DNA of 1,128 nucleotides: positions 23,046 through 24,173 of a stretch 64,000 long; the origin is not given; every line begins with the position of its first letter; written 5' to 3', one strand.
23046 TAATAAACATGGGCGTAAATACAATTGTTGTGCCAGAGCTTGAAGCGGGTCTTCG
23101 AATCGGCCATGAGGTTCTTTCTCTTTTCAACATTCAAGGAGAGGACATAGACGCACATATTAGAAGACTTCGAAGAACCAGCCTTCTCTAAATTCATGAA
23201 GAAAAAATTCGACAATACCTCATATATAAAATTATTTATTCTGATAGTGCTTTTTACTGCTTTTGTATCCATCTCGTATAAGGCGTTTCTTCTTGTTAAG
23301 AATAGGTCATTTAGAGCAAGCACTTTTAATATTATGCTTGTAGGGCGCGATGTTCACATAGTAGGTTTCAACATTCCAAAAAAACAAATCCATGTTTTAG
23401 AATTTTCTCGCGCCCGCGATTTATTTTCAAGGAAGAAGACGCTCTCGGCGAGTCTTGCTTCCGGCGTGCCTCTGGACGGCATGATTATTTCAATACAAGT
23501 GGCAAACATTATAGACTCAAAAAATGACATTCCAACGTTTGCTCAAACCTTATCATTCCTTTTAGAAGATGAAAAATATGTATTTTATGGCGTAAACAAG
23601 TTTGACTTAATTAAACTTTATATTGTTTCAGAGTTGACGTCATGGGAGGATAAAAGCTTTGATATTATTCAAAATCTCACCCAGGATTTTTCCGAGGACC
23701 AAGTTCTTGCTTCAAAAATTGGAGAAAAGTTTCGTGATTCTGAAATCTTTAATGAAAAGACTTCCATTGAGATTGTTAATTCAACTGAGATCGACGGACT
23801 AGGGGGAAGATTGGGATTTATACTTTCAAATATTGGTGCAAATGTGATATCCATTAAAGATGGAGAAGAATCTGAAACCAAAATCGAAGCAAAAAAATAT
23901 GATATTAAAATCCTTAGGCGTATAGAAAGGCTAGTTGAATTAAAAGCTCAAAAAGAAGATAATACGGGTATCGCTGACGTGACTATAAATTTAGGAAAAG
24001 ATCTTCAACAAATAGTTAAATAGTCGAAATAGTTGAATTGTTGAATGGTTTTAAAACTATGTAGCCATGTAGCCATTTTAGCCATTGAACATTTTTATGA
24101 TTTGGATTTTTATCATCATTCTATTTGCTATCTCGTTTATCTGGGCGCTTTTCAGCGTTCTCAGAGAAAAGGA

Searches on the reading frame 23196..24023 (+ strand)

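Call 85: search_protein_families(library=pfam, proteins=[window:23196-24023:+], max_evalue=0.001)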
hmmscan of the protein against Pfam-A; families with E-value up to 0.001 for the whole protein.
window:23196-24023:+ (275 aa): 1 family
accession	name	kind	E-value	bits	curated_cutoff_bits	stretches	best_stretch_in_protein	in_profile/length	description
PF13399.11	LytR_C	-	0.00031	22.1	22.2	1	189-269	2-85/86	LytR cell envelope-related transcriptional attenuator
